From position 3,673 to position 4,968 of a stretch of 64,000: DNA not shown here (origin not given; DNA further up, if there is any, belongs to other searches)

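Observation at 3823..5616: Archaeal-type 3-dehydroquinate route in a bacterium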

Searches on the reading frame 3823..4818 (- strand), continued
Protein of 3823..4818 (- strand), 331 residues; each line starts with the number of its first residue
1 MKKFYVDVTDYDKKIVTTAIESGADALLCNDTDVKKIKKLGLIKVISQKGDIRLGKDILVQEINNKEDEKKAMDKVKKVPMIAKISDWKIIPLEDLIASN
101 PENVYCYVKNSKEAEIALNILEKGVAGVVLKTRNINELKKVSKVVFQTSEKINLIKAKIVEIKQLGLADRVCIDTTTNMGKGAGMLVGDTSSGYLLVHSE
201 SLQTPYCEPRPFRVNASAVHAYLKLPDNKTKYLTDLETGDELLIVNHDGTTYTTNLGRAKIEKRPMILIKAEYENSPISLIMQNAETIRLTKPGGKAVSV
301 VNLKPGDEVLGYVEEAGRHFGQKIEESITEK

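Call 31: find_related_loci(query=A1, collection=genome_contigs, flank=10000)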
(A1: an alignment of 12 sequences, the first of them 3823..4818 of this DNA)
Query A1 (331 aa) in genome_contigs; peptide patterns used: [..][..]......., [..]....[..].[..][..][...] (x = any residue, [..] = any of these).
600 stretches matched a pattern (row limit reached: there are more); 597 encode a relative of the query (tblastn E <= 1e-3); the best 80 are kept; 80 distinct loci.
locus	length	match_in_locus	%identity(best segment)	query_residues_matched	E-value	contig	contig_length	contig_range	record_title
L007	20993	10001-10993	68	1-331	9e-149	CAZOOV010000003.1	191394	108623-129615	MAG TPA_asm: uncultured Methanosarcinales archaeon isolate binchicken_co141_553 genome assembly, contig: NODE_116_length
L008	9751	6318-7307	55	1-331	9e-126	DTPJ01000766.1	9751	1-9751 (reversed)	MAG TPA_asm: Candidatus Poribacteria bacterium isolate SpSt-970 Ga0123519_10017753, whole genome shotgun sequence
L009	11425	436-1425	58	1-331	2e-124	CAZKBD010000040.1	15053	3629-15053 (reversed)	MAG TPA_asm: uncultured Methanosarcinales archaeon isolate SRP062349_co5_67 genome assembly, contig: NODE_1426_length_15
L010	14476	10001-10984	52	4-331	3e-121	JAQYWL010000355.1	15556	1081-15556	MAG: Desulfobacteria bacterium isolate Co_bin7 Co_bin7_c_000001438344, whole genome shotgun sequence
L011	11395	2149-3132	53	4-331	5e-120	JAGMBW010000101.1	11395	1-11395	MAG: Desulfobacterales bacterium isolate RS_16_34 ZL425.bin.34.fa_101, whole genome shotgun sequence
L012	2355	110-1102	55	1-331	1e-125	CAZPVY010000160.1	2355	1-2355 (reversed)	MAG TPA_asm: uncultured Aquifex sp. isolate SRP216583_co2_106 genome assembly, contig: NODE_46427_length_2355_cov_7.7865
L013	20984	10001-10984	52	4-331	2e-119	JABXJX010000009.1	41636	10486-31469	MAG: Desulfobacterales bacterium isolate CR_Bin_073 NODE_9_length_41636_cov_6.345629, whole genome shotgun sequence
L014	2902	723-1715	54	1-331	1e-123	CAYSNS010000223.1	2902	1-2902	MAG TPA_asm: uncultured Aquifex sp. isolate SRP163575_co1_335 genome assembly, contig: NODE_73716_length_2902_cov_3.6417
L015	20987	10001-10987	54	3-331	1e-118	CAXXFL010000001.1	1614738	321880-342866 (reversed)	MAG: bacterium isolate 752fb81a-13fd-4ee9-82f2-ea19cd7f7e31 genome assembly, contig: contig_1, whole genome shotgun sequ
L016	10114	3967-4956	55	1-331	5e-118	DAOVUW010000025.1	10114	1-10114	MAG TPA_asm: Candidatus Nanohalarchaeota archaeon isolate CSMAG_1689 CSMAG_1689_k141_6047419_length_10114_cov_7.9937, wh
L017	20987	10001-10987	52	2-331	3e-117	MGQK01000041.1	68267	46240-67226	MAG: Deltaproteobacteria bacterium RBG_13_61_14 RBG_13_scaffold_185, whole genome shotgun sequence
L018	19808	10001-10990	55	1-331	4e-116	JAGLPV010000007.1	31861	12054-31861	MAG: Candidatus Aenigmatarchaeota archaeon isolate RS_8_22 ROV157_8.bin.22.fa_7, whole genome shotgun sequence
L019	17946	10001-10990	53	1-331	7e-116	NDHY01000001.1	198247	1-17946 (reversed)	MAG: candidate division NPL-UPA2 bacterium Unc8 Contig_1, whole genome shotgun sequence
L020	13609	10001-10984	50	4-331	2e-115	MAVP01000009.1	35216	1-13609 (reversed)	MAG: Desulfobacterales bacterium S7086C20 S7086CLC20_contig000009, whole genome shotgun sequence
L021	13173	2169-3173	51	1-331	2e-114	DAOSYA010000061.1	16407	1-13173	MAG TPA_asm: bacterium isolate AMR_MDS_2097 NODE_2215_length_16407_cov_8.304428, whole genome shotgun sequence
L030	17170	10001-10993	51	1-331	3e-113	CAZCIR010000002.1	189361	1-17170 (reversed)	MAG TPA_asm: uncultured Pirellulales bacterium isolate binchicken_co34_225 genome assembly, contig: NODE_24_length_18936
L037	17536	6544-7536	51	1-331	1e-112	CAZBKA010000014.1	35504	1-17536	MAG TPA_asm: uncultured Pirellulales bacterium isolate SRP089250_co1_131 genome assembly, contig: NODE_1709_length_35504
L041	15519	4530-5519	51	1-331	3e-112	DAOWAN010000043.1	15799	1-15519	MAG TPA_asm: Candidatus Nanohalarchaeota archaeon isolate CSMAG_1836 CSMAG_1836_k141_158026_length_15799_cov_12.1420, wh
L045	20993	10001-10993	50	1-331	2e-111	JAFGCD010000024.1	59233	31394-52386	MAG: Sedimentisphaerales bacterium isolate Zod_Metabat.1083 k87_2328850, whole genome shotgun sequence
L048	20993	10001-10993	50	1-331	6e-111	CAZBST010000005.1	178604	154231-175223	MAG TPA_asm: uncultured Pirellulales bacterium isolate SRP323688_co1_230 genome assembly, contig: NODE_148_length_178604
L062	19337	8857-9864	50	1-331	2e-110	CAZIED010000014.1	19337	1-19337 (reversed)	MAG TPA_asm: uncultured Pirellulales bacterium isolate binchicken_co283_240 genome assembly, contig: NODE_1767_length_19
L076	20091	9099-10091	50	1-331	1e-109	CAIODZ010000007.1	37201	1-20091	MAG: uncultured Phycisphaerales bacterium isolate A3_bin-117 genome assembly, contig: bin-117:07/70, whole genome shotgu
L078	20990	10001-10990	52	1-331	3e-109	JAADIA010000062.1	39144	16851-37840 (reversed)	MAG: Nitrospirota bacterium isolate M_MetaBat.229 contig-127_10346, whole genome shotgun sequence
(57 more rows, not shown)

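Call 35: search_protein_families(library=ncbifam, proteins=[L062:9857-10315:+, L030:4262-5827:-, L016:6473-7180:+, L041:5798-7072:+, L016:7177-8013:+, L078:6547-7629:+, L016:8554-9633:+, L007:12816-13343:+, L078:11085-11978:+, L007:19676-20770:+], max_evalue=1e-15)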
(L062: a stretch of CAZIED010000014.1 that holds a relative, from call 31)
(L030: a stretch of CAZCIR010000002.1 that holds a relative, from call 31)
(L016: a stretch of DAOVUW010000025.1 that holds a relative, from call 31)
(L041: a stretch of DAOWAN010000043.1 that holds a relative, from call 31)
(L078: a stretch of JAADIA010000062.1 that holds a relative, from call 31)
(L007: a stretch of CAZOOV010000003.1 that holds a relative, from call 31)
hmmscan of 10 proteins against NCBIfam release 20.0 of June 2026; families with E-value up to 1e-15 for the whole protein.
L062:9857-10315:+ (152 aa): 2 families
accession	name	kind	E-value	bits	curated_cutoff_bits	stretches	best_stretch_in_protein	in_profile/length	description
NF007431.0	PRK09977.1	equivalog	7.2e-33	114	214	1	8-134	6-139/215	MgtC/SapB family protein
NF011912.0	PRK15385.1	equivalog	6e-30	104.3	255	1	8-127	11-128/231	MgtC family protein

L030:4262-5827:- (521 aa): 19 families
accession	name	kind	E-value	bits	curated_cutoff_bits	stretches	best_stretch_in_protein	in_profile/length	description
NF001319.0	PRK00258.3-3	equivalog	1.6e-67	227.4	252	1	237-519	2-274/279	shikimate dehydrogenase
TIGR00507.1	aroE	equivalog_domain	3.8e-66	223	200.2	1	243-518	2-268/270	shikimate dehydrogenase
NF006802.0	PRK09310.1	equivalog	2.4e-55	188.2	598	1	17-511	12-463/477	bifunctional 3-dehydroquinate dehydratase/shikimate dehydrogenase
NF001322.0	PRK00258.3-6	equivalog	4.1e-55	187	285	1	242-519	6-267/272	shikimate dehydrogenase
NF001314.0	PRK00258.2-2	equivalog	2.8e-53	180.8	248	1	237-520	3-289/290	shikimate dehydrogenase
NF001312.0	PRK00258.1-4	equivalog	6.5e-48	163.4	295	1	236-505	4-267/285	shikimate dehydrogenase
NF001316.0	PRK00258.2-5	equivalog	6.8e-45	153.4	247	1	242-517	2-259/263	shikimate dehydrogenase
NF001313.0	PRK00258.2-1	equivalog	2.6e-42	145.3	431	1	235-515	3-286/290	shikimate dehydrogenase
NF009200.0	PRK12548.1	subfamily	4.6e-42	144.3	432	1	236-506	4-278/289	shikimate dehydrogenase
NF001315.0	PRK00258.2-4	equivalog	4.1e-41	141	413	1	237-513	3-277/284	shikimate dehydrogenase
NF009202.0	PRK12550.1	equivalog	1.4e-40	139.3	306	1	297-513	57-265/272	shikimate 5-dehydrogenase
NF001310.0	PRK00258.1-2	equivalog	5.5e-40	137.3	221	1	242-507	3-264/279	shikimate dehydrogenase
NF001311.0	PRK00258.1-3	equivalog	1.6e-39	135.7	235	1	245-516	9-270/279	shikimate dehydrogenase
NF009201.0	PRK12549.1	subfamily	4.8e-39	134.2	235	1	240-517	6-282/286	shikimate dehydrogenase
TIGR01093.1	aroD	equivalog_domain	3.4e-36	125.5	139.3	1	8-231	3-228/229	type I 3-dehydroquinate dehydratase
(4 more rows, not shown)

L016:6473-7180:+ (235 aa): 2 families
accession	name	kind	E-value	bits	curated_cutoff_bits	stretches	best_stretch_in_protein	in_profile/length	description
TIGR01093.1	aroD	equivalog_domain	2.9e-48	164.9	139.3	1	13-229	1-227/229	type I 3-dehydroquinate dehydratase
NF002683.0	PRK02412.2-2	equivalog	6.6e-40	136.9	329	1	13-233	1-210/215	3-dehydroquinate dehydratase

L041:5798-7072:+ (424 aa): 5 families
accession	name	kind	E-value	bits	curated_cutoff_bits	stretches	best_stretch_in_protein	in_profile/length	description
TIGR01356.1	aroA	equivalog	2e-145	484.8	287.25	1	14-422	2-413/415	3-phosphoshikimate 1-carboxyvinyltransferase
NF008816.0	PRK11860.1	equivalog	2.3e-129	432.4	943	1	11-421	15-435/662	bifunctional 3-phosphoshikimate 1-carboxyvinyltransferase/cytidylate kinase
NF011381.1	PRK14806.1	equivalog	9.7e-56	189.4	902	1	11-421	312-726/733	bifunctional prephenate dehydrogenase/3-phosphoshikimate 1-carboxyvinyltransferase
NF006873.0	PRK09369.1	subfamily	6.9e-19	67.8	297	1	12-418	13-407/419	UDP-N-acetylglucosamine 1-carboxyvinyltransferase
TIGR01072.1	murA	equivalog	1.2e-18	67.1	392.7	1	14-419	15-408/416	UDP-N-acetylglucosamine 1-carboxyvinyltransferase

L016:7177-8013:+ (278 aa): 17 families
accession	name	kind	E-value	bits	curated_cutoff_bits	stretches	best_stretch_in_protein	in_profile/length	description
TIGR00507.1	aroE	equivalog_domain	4.7e-82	275.2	200.2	1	7-277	1-269/270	shikimate dehydrogenase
NF001319.0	PRK00258.3-3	equivalog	1.4e-81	273.6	252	1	2-275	2-272/279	shikimate dehydrogenase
NF001322.0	PRK00258.3-6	equivalog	3.7e-78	262.6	285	1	7-273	6-263/272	shikimate dehydrogenase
NF001314.0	PRK00258.2-2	equivalog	5.6e-77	258.6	248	1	1-277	2-288/290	shikimate dehydrogenase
NF001313.0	PRK00258.2-1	equivalog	6.7e-70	235.9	431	1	2-274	5-287/290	shikimate dehydrogenase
NF009200.0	PRK12548.1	subfamily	1.1e-66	225.2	432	1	2-272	5-286/289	shikimate dehydrogenase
NF001315.0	PRK00258.2-4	equivalog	1e-61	208.7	413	1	2-274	3-280/284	shikimate dehydrogenase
NF009201.0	PRK12549.1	subfamily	2.6e-58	197.5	235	1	4-277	5-284/286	shikimate dehydrogenase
NF001311.0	PRK00258.1-3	equivalog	3.8e-58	196.9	235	1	9-276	8-272/279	shikimate dehydrogenase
NF001312.0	PRK00258.1-4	equivalog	5.4e-58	196.5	295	1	4-265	7-269/285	shikimate dehydrogenase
NF001316.0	PRK00258.2-5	equivalog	2.3e-56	191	247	1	7-276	2-260/263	shikimate dehydrogenase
NF009390.0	PRK12749.1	equivalog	3.5e-53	180.9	349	1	4-272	5-283/288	quinate/shikimate dehydrogenase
NF009202.0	PRK12550.1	equivalog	3e-51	174.3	306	1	10-272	14-266/272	shikimate 5-dehydrogenase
NF001310.0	PRK00258.1-2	equivalog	1.9e-49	168.3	221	1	10-274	6-273/279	shikimate dehydrogenase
TIGR01809.1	Shik-DH-AROM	equivalog_domain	1.4e-47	162.2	196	1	6-272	5-281/282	shikimate dehydrogenase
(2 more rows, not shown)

L078:6547-7629:+ (360 aa): 6 families
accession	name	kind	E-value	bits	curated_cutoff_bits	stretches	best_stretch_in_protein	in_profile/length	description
NF008865.0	PRK11898.1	equivalog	5.8e-85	284.9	219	1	92-358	2-278/284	prephenate dehydratase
NF007910.0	PRK10622.1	equivalog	1.2e-56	192.3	577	1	7-358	5-377/386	bifunctional chorismate mutase/prephenate dehydratase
NF008866.0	PRK11899.1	equivalog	7.9e-54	182.8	359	1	91-357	5-274/283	prephenate dehydratase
TIGR01807.1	CM_P2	equivalog_domain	1.3e-21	76.7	69.55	1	10-82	2-76/76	chorismate mutase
TIGR01801.1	CM_A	equivalog_domain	4.2e-19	68.7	106.35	1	6-91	3-88/102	chorismate mutase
NF009239.0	PRK12595.1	equivalog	1.3e-18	67.1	279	1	6-91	3-88/360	bifunctional 3-deoxy-7-phosphoheptulonate synthase/chorismate mutase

L016:8554-9633:+ (359 aa): 3 families
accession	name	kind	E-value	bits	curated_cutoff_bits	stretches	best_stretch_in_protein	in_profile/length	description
NF003793.1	PRK05382.1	equivalog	1.4e-142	474.6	321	1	11-350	1-344/344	chorismate synthase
TIGR00033.1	aroC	equivalog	3.6e-135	450.4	212.2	1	10-352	1-348/351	chorismate synthase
NF009113.0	PRK12463.1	equivalog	9.1e-62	209.2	799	1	13-349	4-365/390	chorismate synthase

L007:12816-13343:+ (175 aa): 11 families
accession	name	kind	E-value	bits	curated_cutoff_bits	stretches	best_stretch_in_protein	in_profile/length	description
NF010553.0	PRK13947.1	equivalog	3e-51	174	204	1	2-168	3-168/173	shikimate kinase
NF010554.0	PRK13948.1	equivalog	5.7e-44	150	217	1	3-165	13-173/192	shikimate kinase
NF010552.0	PRK13946.1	equivalog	6.7e-36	123.8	186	1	2-171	25-193/198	shikimate kinase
NF003456.0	PRK05057.1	equivalog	5.7e-34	117.5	195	1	2-166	6-171/173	shikimate kinase AroK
NF040667.1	hom_kin_desulfo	exception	3e-30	105.2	197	1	2-165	2-162/163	homoserine kinase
NF002988.0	PRK03731.1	equivalog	5.7e-30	104.3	161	1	3-168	5-171/174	shikimate kinase AroL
NF010555.0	PRK13949.1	equivalog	4.6e-29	101.8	180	1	2-166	3-170/175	shikimate kinase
NF006015.0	PRK08154.1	subfamily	1.3e-27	96.8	204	1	2-172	138-309/314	anaerobic benzoate catabolism transcriptional regulator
NF010556.0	PRK13951.1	equivalog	2.5e-27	95.9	560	1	1-171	1-166/492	bifunctional shikimate kinase AroK/3-dehydroquinate synthase AroB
NF010627.0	PRK14021.1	equivalog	1.4e-24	86.4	565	1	4-170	10-179/542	bifunctional shikimate kinase/3-dehydroquinate synthase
NF006610.0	PRK09169.1-4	subfamily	7.9e-24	82.4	4299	1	3-148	2868-3012/3056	hypothetical protein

L078:11085-11978:+ (297 aa): 17 families
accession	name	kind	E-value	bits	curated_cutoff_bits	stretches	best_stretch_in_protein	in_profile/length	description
NF005107.0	PRK06545.1-5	equivalog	2.8e-83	279.9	414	1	16-296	2-283/367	prephenate dehydrogenase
NF005694.0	PRK07502.1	equivalog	9.3e-80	268.1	409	1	17-296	7-287/310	prephenate/arogenate dehydrogenase family protein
NF011381.1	PRK14806.1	equivalog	3.2e-78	263.7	902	1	17-296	4-283/733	bifunctional prephenate dehydrogenase/3-phosphoshikimate 1-carboxyvinyltransferase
NF006307.0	PRK08507.1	equivalog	4.6e-68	229.4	295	1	18-295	2-273/275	prephenate dehydrogenase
NF005106.0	PRK06545.1-4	equivalog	1.1e-64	219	569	1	18-296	3-282/363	prephenate dehydrogenase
NF005650.0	PRK07417.1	equivalog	1.6e-63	214.7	290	1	18-296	3-277/281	prephenate/arogenate dehydrogenase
NF005104.0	PRK06545.1-1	equivalog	1.2e-62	212.2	713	1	16-296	2-282/366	prephenate dehydrogenase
NF005105.0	PRK06545.1-3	equivalog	2.4e-59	201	524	1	16-296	2-284/367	prephenate dehydrogenase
NF005111.0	PRK06545.2-3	equivalog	5.3e-47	160.6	344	1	14-270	11-260/371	prephenate dehydrogenase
NF005108.0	PRK06545.1-6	equivalog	4.5e-46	157.4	327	1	14-281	8-270/321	prephenate dehydrogenase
NF005112.0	PRK06545.2-4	subfamily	2.4e-43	148.6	294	1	17-270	3-245/356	prephenate dehydrogenase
NF005109.0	PRK06545.2-1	equivalog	2.7e-39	135.3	397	1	18-271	3-245/361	prephenate dehydrogenase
NF005110.0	PRK06545.2-2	equivalog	6.6e-27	94.7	385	1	16-259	70-307/423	prephenate dehydrogenase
NF005113.0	PRK06545.2-5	equivalog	1.5e-24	86.7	497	0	180-270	184-271/378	prephenate dehydrogenase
NF006409.0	PRK08655.1-3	equivalog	1.5e-20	73.9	310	1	18-285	2-254/290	prephenate dehydrogenase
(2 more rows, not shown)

L007:19676-20770:+ (364 aa): 56 families (the best 25 are shown)
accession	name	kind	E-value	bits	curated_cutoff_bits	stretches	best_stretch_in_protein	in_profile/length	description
NF041091.1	asp_aminotase_Arch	equivalog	2e-87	293.5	550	1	4-358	3-372/376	aspartate aminotransferase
NF041364.1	GntC_guanitoxin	equivalog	5.4e-87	292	415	1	27-355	1-351/356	guanitoxin biosynthesis PLP-dependent (S)-gamma-hydroxy-L-arginine cyclodehydratase GntC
NF005817.0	PRK07683.1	equivalog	1.9e-85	286.9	575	1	2-357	6-377/387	aminotransferase A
NF005816.0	PRK07682.1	equivalog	5e-79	265.7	620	1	1-354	6-376/390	aminotransferase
NF006229.0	PRK08361.1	equivalog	1.6e-73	248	624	1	1-355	10-382/391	aspartate aminotransferase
NF004770.0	PRK06108.1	subfamily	2.2e-73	247.4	422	1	1-360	13-391/396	pyridoxal phosphate-dependent aminotransferase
NF005305.0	PRK06836.1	equivalog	9.8e-72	242.4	376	1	9-360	13-390/396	pyridoxal phosphate-dependent aminotransferase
NF005588.0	PRK07309.1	equivalog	3.2e-70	237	576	1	2-359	8-384/391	pyridoxal phosphate-dependent aminotransferase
NF004975.0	PRK06348.1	equivalog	6.6e-70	236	549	1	4-357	9-379/384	pyridoxal phosphate-dependent aminotransferase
NF005744.0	PRK07568.1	subfamily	7.8e-65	219.2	389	1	1-358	3-387/398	pyridoxal phosphate-dependent aminotransferase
NF004769.0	PRK06107.1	equivalog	2e-62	211.3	617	1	3-314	8-339/402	aspartate transaminase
NF006514.0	PRK08960.1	equivalog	5.2e-59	200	554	1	14-356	18-380/388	pyridoxal phosphate-dependent aminotransferase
NF005601.0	PRK07337.1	equivalog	2.9e-58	197.8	496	1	2-358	9-389/394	pyridoxal phosphate-dependent aminotransferase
NF005855.0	PRK07777.1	equivalog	1e-55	189.7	553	1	19-354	23-381/391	pyridoxal phosphate-dependent aminotransferase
NF006569.0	PRK09082.1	subfamily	1.9e-53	181.9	420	1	18-358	24-384/386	methionine aminotransferase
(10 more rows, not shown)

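Call 37: list_cluster_members(proteins=[window:3823-4818:-, window:4822-5616:-])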
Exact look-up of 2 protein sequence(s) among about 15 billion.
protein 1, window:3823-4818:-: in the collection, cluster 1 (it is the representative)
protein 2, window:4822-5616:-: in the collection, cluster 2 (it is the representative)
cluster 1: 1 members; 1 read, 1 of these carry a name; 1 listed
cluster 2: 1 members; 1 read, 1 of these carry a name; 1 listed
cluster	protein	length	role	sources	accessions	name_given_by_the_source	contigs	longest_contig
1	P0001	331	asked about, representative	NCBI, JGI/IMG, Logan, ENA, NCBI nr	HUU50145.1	MAG TPA: 3-dehydroquinate synthase II [Nitrospinota bacterium] | 3-dehydroquinate synthase II [Nitrospinota bacterium]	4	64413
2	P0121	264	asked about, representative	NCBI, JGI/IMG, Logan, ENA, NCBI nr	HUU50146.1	MAG TPA: 2-amino-3,7-dideoxy-D-threo-hept-6-ulosonate synthase [Nitrospinota bacterium] | 2-amino-3,7-dideoxy-D-threo-hept-6-ulosonate synthase [Nitrospinota bacterium]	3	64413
